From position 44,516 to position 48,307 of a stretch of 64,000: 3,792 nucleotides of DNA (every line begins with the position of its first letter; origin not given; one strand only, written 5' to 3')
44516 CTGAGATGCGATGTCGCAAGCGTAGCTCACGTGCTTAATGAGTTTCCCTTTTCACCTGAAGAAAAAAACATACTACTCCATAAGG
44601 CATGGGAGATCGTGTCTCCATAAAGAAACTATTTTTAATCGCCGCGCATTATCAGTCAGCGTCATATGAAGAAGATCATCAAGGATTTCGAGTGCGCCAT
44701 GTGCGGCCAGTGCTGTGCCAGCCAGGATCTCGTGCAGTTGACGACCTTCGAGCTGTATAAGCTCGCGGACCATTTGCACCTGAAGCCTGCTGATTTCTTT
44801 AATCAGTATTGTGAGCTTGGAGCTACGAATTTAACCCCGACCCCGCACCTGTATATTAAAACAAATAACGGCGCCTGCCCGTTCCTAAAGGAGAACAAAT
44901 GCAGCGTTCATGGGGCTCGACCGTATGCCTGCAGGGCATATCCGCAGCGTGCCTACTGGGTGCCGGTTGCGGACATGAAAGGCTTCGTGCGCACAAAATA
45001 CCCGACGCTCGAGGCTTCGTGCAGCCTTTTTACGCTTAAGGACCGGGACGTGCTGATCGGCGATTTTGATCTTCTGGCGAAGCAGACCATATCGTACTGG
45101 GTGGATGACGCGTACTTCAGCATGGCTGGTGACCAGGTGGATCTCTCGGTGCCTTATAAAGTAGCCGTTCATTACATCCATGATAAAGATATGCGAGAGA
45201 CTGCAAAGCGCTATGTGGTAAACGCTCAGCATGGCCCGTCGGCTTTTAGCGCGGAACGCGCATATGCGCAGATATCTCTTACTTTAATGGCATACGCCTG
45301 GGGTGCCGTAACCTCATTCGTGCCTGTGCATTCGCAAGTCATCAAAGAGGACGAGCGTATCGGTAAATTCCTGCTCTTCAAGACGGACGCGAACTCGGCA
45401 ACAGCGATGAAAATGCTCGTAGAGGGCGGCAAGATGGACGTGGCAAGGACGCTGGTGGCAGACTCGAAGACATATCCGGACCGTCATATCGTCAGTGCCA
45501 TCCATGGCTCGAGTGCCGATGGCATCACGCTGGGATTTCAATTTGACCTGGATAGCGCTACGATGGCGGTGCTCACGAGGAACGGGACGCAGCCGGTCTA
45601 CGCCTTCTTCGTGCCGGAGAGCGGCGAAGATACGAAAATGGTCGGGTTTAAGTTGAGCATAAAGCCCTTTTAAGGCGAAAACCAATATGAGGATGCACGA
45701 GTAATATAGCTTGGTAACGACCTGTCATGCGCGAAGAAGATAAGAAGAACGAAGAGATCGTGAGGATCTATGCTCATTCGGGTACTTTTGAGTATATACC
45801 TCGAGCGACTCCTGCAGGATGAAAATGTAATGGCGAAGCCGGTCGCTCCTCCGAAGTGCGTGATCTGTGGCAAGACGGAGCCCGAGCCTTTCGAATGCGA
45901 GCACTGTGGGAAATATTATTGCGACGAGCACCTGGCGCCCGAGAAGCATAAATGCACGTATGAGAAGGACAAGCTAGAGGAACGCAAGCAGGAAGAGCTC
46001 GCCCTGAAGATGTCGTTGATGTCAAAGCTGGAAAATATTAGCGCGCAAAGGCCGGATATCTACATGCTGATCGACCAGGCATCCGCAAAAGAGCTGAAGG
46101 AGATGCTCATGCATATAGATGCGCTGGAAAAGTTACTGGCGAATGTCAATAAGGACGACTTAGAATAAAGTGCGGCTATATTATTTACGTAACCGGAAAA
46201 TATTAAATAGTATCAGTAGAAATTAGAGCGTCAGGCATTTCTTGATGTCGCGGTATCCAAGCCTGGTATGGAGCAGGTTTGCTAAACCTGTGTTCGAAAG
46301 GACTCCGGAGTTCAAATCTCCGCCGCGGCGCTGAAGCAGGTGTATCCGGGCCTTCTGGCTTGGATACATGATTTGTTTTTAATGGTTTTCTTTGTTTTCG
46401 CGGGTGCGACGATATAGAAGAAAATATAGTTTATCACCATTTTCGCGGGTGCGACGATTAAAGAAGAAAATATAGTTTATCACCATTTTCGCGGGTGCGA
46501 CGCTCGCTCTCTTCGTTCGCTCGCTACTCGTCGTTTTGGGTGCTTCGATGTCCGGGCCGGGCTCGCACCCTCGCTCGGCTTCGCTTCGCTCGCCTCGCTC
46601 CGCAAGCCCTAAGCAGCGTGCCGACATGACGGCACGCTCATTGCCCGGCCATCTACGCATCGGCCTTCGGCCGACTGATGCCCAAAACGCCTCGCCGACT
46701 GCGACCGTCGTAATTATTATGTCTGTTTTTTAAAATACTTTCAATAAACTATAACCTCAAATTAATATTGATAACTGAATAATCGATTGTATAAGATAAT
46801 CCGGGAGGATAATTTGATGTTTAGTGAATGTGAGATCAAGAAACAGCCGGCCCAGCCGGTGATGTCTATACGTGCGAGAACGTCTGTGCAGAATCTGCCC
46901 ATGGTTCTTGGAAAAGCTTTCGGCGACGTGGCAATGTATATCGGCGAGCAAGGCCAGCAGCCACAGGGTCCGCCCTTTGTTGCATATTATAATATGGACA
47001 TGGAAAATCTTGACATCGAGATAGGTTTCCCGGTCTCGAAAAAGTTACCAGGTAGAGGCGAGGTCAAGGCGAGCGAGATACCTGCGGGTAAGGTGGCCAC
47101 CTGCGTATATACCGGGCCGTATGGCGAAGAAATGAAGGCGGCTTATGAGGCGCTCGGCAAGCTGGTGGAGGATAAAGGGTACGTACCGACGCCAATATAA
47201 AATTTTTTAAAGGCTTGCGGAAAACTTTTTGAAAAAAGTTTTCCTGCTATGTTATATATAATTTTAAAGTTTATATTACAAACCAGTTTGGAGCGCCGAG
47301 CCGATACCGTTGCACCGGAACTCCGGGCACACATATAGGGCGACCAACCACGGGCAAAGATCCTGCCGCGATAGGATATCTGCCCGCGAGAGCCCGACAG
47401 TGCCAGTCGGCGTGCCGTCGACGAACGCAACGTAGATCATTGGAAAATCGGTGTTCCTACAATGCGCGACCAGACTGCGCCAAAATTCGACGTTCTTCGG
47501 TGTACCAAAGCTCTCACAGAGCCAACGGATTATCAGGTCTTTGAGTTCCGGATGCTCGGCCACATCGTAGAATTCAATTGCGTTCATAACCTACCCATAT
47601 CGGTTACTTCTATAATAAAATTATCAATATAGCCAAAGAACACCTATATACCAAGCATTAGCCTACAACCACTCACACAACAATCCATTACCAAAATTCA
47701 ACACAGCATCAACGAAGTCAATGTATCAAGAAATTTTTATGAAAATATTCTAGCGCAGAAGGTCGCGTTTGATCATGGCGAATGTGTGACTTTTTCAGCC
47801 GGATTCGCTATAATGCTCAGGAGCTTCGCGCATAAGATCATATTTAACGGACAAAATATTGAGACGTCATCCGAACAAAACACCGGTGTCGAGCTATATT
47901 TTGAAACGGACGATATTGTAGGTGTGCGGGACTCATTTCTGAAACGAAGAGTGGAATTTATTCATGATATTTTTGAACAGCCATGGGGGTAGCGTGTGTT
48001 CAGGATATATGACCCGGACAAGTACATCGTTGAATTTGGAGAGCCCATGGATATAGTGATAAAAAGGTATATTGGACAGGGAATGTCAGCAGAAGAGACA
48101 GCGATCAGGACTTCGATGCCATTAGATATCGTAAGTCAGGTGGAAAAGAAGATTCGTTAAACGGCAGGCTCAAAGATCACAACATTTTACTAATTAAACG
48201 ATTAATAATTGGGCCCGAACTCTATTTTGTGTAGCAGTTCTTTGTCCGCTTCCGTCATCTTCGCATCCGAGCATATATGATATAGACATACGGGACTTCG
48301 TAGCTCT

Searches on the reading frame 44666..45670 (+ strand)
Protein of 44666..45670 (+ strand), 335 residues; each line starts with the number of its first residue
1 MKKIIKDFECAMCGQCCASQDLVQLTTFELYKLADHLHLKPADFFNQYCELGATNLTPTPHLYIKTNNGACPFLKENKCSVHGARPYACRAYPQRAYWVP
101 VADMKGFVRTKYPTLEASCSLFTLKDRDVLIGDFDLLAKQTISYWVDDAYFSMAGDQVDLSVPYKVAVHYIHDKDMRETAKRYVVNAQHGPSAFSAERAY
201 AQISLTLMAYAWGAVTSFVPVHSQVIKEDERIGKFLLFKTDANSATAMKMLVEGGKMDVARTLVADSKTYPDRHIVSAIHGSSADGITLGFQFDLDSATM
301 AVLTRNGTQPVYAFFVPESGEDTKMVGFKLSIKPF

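Call 41: search_protein_families(library=pfam, proteins=[window:44666-45670:+], max_evalue=0.001)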
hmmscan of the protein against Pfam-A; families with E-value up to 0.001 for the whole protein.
window:44666-45670:+ (335 aa): 1 family
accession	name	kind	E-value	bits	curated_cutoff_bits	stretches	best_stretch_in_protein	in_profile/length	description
PF03692.20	CxxCxxCC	-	7.2e-11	43.1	23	1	9-95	1-72/85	Putative zinc- or iron-chelating domain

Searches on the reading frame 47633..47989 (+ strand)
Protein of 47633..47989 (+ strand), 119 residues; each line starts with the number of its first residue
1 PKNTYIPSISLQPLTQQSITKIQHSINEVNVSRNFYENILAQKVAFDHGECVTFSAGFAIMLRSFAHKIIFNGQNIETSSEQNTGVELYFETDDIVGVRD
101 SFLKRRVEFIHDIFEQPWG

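Call 28: search_protein_families(library=pfam, proteins=[window:47633-47989:+], max_evalue=0.01)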
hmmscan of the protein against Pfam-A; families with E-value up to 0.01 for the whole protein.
window:47633-47989:+ (119 aa): 1 family
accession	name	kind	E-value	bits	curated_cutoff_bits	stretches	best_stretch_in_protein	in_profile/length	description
PF12681.13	Glyoxalase_2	-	6.1e-20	71.8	30.1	1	25-119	7-97/118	Glyoxalase-like domain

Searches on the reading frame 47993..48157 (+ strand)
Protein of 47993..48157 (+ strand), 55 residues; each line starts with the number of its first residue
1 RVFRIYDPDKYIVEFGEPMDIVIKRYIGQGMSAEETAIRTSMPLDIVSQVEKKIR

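Call 28: search_protein_families(library=pfam, proteins=[window:47993-48157:+], max_evalue=0.01)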
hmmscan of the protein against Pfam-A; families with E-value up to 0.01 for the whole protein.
window:47993-48157:+ (55 aa): 2 families
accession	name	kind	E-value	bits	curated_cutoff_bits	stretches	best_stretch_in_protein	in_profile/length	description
PF12681.13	Glyoxalase_2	-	0.00047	20.5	30.1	1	1-20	99-118/118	Glyoxalase-like domain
PF04545.22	Sigma70_r4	-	0.0087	16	24.1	1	20-53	11-43/50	Sigma-70, region 4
